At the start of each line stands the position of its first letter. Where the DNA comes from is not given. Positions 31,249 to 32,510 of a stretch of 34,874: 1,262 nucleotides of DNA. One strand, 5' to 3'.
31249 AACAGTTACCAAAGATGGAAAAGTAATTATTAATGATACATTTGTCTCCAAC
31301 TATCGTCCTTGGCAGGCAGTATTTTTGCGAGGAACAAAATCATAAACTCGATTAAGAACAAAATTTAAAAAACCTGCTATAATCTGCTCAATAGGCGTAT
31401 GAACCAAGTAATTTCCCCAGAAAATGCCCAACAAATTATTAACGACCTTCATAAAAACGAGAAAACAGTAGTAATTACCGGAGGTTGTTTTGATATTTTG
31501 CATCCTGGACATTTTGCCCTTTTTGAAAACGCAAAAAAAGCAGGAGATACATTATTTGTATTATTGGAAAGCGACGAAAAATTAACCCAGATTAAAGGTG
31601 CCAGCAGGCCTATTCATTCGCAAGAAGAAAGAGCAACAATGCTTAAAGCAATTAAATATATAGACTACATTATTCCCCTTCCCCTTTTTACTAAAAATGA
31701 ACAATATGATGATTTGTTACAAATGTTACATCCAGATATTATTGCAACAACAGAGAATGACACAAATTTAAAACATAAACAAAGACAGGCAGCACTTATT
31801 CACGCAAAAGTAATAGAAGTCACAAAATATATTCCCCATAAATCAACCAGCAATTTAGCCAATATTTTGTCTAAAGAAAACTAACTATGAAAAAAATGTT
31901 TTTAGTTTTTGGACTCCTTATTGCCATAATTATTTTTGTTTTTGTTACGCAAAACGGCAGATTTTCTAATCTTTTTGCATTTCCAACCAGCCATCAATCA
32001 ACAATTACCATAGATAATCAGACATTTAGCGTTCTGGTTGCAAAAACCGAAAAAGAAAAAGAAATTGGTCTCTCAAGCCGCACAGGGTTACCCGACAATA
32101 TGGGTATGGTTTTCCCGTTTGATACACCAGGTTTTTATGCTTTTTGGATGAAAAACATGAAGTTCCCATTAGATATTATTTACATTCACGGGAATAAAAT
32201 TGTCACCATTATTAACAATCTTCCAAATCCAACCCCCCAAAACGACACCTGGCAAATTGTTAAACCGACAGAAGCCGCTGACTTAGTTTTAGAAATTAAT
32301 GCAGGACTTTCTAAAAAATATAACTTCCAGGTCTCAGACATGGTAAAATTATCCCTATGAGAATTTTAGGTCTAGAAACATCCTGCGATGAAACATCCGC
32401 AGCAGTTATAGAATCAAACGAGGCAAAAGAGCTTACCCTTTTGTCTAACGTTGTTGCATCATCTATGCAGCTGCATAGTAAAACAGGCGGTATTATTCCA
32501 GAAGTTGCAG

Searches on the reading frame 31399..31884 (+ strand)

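Call 7: search_protein_families(library=pfam, proteins=[window:31399-31884:+], max_evalue=0.001)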
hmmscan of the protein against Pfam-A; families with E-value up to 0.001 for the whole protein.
window:31399-31884:+ (161 aa): 2 families
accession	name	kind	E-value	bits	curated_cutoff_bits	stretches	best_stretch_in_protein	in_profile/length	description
PF01467.32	CTP_transf_like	-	1.3e-16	61.4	21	1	26-119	1-88/133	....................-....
PF06574.18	FAD_syn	-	0.00074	19.8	27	0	19-92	3-81/158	FAD synthetase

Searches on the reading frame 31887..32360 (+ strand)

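Call 7: search_protein_families(library=pfam, proteins=[window:31887-32360:+], max_evalue=0.001)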
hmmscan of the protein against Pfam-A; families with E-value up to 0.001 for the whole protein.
window:31887-32360:+ (157 aa): 1 family
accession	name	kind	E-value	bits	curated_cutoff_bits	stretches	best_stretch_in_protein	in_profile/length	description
PF02643.20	DUF192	-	1.6e-25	89.5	27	1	47-154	1-95/96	Uncharacterized ACR, COG1430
